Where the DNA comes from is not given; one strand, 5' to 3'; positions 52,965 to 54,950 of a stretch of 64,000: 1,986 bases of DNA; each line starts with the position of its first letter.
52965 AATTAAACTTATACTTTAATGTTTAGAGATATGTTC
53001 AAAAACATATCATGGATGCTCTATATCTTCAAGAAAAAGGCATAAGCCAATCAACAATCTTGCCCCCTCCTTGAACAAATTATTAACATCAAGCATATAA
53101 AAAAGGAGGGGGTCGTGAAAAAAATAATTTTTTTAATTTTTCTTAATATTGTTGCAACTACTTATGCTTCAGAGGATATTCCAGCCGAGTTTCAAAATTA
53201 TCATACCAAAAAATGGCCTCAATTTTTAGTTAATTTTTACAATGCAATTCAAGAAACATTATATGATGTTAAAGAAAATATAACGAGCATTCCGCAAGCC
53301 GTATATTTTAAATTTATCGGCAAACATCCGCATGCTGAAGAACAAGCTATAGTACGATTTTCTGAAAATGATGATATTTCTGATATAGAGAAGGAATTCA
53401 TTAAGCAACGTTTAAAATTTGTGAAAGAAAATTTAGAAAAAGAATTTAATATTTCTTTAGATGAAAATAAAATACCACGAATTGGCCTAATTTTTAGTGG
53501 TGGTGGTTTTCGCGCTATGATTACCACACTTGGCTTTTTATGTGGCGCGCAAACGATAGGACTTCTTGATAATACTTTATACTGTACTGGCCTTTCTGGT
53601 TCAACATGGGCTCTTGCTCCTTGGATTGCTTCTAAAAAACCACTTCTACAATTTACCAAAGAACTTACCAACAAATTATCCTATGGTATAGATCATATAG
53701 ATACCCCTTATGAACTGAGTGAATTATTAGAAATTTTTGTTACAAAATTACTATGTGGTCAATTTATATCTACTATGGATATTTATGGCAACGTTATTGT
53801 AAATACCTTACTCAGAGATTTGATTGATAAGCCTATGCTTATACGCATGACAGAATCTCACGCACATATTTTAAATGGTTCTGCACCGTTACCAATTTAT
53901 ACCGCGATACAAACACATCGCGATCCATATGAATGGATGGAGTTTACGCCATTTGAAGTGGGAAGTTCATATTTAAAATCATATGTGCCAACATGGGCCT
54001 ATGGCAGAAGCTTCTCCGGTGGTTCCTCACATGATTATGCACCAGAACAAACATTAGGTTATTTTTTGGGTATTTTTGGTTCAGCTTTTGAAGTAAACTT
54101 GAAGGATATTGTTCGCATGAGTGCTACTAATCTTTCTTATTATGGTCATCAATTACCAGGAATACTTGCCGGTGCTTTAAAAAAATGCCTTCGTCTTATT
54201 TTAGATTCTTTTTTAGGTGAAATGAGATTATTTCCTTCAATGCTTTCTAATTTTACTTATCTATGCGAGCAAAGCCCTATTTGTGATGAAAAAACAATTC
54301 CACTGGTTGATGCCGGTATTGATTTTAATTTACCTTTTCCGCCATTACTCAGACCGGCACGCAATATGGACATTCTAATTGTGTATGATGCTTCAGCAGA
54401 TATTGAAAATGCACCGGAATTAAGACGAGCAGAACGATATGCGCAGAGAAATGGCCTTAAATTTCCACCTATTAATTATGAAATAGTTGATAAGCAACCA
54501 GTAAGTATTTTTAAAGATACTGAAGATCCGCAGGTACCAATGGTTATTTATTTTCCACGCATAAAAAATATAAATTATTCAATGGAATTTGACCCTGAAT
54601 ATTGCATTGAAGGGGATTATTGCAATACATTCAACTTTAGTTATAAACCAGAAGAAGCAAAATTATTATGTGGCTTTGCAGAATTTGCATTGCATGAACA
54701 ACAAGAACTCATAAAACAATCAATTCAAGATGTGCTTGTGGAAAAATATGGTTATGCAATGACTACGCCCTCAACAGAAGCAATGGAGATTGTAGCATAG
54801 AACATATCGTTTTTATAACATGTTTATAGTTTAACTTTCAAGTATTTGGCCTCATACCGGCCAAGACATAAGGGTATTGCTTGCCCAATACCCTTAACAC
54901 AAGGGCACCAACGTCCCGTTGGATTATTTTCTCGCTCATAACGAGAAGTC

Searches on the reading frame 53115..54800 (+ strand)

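Call 46: search_protein_families(library=pfam, proteins=[window:53115-54800:+], max_evalue=0.01)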
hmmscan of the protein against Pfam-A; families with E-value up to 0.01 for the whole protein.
window:53115-54800:+ (561 aa): 1 family
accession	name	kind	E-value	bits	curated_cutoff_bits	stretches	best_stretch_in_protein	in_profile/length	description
PF01735.24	PLA2_B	-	1.2e-24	87.1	23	1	123-432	1-336/491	Lysophospholipase catalytic domain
